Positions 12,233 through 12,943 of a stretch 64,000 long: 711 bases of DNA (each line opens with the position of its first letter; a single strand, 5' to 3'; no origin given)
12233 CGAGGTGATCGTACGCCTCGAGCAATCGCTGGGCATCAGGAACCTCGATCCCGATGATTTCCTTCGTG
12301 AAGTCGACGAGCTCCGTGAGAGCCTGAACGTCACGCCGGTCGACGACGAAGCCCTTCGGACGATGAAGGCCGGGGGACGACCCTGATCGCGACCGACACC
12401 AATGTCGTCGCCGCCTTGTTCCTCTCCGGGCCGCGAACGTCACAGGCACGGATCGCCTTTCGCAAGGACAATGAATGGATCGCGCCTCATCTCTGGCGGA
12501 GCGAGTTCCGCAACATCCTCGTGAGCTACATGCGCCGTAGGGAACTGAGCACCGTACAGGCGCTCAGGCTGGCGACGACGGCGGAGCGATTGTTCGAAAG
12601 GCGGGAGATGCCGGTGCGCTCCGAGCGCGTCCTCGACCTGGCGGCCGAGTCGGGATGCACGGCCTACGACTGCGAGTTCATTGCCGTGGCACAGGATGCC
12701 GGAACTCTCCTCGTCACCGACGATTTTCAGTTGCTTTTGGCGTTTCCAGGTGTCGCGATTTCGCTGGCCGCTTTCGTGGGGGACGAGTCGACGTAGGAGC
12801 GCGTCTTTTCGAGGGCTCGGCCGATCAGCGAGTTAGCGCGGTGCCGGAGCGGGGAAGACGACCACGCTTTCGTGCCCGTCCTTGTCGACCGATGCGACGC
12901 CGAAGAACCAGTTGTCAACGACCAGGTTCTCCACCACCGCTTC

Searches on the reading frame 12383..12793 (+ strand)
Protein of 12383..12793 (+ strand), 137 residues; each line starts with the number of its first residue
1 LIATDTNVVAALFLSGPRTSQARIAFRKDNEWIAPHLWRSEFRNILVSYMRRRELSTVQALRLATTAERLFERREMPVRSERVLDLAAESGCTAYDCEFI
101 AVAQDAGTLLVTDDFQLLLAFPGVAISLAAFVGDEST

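Call 64: search_protein_families(library=pfam, proteins=[window:12383-12793:+], max_evalue=0.01)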
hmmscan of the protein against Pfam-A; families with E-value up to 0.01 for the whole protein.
window:12383-12793:+ (137 aa): 1 family
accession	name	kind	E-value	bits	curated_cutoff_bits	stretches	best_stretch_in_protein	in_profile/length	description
PF01850.27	PIN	-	8.1e-07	30.1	23.6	1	4-115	3-112/120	PIN domain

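Call 66: find_homologous_proteins(query=window:12383-12793:+, max_evalue=1e-10)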
Query window:12383-12793:+ (137 aa): 139 proteins with E <= 1e-10 among 245 candidates; the best 120 are listed.
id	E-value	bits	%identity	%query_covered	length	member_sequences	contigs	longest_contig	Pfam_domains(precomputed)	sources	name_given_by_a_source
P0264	3.9e-81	287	99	99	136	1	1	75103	PF01850.28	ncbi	ncbi:MAG: type II toxin-antitoxin system VapC family toxin [Gemmatimonadota bacterium]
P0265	8.8e-63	228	85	91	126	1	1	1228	-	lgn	-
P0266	1.9e-52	194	70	97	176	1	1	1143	PF01850.28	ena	-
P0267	2.2e-35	139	57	96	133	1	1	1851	PF01850.28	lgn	-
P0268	7.7e-35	137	52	96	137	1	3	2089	PF01850.28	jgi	jgi:predicted nucleic acid-binding protein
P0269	2.1e-33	133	50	97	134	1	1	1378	PF01850.28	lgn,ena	-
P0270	2.3e-33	133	52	97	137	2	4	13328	PF01850.28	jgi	jgi:predicted nucleic acid-binding protein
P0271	4.3e-33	132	50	96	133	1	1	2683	PF01850.28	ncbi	-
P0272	1.9e-32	130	49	97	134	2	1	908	PF01850.28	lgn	-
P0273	2.1e-32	130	49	97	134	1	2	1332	PF01850.28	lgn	-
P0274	2.5e-32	129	50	98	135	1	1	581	PF01850.28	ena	-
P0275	3.1e-32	129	50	97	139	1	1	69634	PF01850.28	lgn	-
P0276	4.5e-32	129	48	97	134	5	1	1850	PF01850.28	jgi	-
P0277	6.1e-32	128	47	97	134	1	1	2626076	PF01850.28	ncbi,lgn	ncbi:MAG: type II toxin-antitoxin system VapC family toxin [Caldilineaceae bacterium]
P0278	6.2e-32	128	53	93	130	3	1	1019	PF01850.28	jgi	jgi:predicted nucleic acid-binding protein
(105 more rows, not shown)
